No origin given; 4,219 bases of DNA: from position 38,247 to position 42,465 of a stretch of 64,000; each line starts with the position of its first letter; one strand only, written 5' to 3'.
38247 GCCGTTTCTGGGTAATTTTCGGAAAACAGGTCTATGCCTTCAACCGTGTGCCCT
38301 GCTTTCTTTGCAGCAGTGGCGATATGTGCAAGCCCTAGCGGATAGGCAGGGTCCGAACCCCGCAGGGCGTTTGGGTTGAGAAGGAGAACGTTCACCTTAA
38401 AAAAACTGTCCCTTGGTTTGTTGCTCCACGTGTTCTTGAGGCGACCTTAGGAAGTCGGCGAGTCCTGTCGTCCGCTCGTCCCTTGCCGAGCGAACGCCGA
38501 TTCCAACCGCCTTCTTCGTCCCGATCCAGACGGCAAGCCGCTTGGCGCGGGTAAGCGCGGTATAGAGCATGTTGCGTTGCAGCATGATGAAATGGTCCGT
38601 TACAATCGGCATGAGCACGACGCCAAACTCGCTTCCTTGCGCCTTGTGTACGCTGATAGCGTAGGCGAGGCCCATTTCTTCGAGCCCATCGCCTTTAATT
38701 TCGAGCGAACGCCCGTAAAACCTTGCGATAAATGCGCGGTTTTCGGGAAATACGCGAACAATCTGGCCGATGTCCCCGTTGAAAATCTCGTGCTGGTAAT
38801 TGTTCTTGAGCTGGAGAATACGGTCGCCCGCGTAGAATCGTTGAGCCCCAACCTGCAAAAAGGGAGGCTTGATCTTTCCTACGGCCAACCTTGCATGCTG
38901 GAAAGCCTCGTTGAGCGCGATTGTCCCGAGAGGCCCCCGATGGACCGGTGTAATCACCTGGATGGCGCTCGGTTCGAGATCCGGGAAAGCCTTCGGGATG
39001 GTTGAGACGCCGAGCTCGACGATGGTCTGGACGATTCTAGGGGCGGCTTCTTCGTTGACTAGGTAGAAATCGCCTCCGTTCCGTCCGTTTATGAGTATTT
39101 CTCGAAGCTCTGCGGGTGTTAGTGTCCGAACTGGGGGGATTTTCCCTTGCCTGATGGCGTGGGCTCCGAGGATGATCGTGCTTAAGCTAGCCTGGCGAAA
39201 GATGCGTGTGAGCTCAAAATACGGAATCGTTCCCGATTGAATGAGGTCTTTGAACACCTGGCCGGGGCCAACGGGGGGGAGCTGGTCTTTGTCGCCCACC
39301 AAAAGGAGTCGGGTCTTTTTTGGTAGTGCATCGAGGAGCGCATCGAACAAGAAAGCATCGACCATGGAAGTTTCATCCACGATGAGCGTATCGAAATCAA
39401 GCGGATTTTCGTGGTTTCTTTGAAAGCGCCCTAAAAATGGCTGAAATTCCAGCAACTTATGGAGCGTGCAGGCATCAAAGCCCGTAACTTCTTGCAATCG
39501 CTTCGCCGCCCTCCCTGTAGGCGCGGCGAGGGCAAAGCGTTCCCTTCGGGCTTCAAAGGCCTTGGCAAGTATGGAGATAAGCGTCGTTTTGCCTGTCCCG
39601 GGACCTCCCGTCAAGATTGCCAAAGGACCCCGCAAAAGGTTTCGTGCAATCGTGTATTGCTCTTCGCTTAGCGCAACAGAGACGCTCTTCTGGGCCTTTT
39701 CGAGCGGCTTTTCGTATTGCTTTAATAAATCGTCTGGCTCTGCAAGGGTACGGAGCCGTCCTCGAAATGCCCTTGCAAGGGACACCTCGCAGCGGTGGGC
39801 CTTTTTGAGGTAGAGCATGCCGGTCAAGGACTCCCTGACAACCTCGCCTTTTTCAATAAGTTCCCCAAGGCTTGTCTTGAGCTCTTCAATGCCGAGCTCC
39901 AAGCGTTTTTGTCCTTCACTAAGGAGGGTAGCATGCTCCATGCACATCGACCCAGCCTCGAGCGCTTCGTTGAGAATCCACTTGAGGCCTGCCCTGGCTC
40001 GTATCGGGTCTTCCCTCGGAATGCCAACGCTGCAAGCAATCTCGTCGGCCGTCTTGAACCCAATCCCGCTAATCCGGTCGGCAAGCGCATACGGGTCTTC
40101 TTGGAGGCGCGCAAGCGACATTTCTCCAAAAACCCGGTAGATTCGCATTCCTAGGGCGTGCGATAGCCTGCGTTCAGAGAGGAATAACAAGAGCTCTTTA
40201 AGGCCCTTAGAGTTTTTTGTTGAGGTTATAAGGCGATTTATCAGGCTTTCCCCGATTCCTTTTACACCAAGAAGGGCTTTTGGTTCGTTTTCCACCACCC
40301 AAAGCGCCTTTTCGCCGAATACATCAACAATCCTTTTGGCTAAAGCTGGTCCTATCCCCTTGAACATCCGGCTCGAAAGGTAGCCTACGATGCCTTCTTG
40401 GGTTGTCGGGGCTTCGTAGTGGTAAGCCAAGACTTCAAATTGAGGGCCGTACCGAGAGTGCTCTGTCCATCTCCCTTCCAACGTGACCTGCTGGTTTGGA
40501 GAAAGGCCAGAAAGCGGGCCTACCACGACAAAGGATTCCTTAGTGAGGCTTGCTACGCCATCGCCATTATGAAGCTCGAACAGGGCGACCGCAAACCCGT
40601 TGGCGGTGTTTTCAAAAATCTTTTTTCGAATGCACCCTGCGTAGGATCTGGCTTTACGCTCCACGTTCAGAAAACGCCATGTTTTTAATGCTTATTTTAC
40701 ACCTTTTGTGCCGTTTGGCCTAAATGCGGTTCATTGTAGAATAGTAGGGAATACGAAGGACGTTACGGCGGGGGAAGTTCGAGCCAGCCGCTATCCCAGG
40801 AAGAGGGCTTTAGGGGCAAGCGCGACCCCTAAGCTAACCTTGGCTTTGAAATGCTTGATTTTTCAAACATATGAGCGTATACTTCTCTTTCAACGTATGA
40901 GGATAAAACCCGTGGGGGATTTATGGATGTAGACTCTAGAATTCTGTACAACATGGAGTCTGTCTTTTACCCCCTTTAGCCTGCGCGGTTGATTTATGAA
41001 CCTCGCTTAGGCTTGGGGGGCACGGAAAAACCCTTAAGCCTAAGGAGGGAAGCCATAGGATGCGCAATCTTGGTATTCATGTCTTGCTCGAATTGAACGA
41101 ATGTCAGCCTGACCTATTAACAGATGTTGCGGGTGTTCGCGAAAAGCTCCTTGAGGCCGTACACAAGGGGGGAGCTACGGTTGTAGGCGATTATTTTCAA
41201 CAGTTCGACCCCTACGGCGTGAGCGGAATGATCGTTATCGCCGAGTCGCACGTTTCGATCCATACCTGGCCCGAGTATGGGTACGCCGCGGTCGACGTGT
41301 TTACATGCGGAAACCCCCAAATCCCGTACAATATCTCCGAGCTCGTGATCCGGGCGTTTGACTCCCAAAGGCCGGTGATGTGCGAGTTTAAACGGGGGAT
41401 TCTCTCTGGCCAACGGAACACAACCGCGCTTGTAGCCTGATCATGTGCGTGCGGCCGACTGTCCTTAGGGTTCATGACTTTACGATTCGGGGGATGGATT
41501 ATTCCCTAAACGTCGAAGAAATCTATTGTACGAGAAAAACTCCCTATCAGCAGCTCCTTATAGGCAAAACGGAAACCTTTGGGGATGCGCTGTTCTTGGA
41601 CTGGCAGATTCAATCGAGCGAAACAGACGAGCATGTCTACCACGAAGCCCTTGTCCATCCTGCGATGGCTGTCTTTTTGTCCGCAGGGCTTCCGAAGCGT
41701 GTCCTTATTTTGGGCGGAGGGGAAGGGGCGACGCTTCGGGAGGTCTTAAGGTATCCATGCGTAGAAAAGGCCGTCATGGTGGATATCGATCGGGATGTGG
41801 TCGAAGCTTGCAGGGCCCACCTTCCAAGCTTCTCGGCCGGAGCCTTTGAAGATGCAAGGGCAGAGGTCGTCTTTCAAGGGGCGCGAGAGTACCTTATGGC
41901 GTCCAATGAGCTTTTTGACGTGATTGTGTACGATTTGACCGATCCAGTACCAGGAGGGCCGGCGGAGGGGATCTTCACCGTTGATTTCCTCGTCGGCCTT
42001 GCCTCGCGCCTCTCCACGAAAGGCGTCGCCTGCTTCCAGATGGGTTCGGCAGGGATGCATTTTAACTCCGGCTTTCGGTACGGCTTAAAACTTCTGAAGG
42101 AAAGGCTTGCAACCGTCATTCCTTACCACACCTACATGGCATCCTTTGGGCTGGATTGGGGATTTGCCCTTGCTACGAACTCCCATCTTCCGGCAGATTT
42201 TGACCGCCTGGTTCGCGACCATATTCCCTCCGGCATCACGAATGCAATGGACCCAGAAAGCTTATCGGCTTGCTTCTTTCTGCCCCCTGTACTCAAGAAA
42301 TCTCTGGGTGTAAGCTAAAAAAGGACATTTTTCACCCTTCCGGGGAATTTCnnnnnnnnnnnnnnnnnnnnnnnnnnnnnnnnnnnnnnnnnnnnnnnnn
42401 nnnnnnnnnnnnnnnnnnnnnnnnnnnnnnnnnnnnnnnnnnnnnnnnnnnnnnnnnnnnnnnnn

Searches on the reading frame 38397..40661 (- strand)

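Call 72: search_protein_families(library=pfam, proteins=[window:38397-40661:-], max_evalue=0.00001)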
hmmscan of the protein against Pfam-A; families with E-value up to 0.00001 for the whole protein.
window:38397-40661:- (754 aa): 9 families
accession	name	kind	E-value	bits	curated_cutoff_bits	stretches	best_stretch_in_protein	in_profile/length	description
PF13604.12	AAA_30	-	4.3e-41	141.2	27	1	331-509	2-174/191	AAA domain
PF13245.12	AAA_19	-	1.3e-39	135.9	25.1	1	339-466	5-134/134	AAA domain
PF14490.11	HHH_RecD2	-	1.4e-28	99.1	27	1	151-240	2-92/92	ATP-dependent RecD2 DNA helicase HHH domain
PF13538.12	UvrD_C_2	-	7e-17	61.5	27.4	1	665-711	1-50/52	UvrD-like helicase C-terminal domain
PF23139.1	OB_YrrC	-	8.6e-17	61.3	27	1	8-85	5-76/76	ATP-dependent DNA helicase YrrC, OB-fold domain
PF18335.7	SH3_13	-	2.8e-13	49.9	41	1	583-648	1-65/65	ATP-dependent RecD-like DNA helicase SH3 domain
PF01443.25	Viral_helicase1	-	4.4e-11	43.5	21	0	350-463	3-99/228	Viral superfamily 1 RNA helicase core domain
PF13086.12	AAA_11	-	3.7e-08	33.9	27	0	422-464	213-253/257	AAA domain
PF14520.12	HHH_5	-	3.1e-07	31.2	27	0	101-146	8-53/57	Helix-hairpin-helix domain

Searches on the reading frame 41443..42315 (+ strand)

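Call 72: search_protein_families(library=pfam, proteins=[window:41443-42315:+], max_evalue=0.00001)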
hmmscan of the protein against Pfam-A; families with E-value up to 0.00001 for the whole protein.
window:41443-42315:+ (291 aa): 2 families
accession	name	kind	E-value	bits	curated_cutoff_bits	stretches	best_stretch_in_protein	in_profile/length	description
PF01564.23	Spermine_synth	-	4.4e-36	124.6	22.9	1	63-235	1-166/186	Spermine/spermidine synthase domain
PF17284.7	Spermine_synt_N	-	3.5e-08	33.7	22.1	1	17-60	10-53/53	Spermidine synthase tetramerisation domain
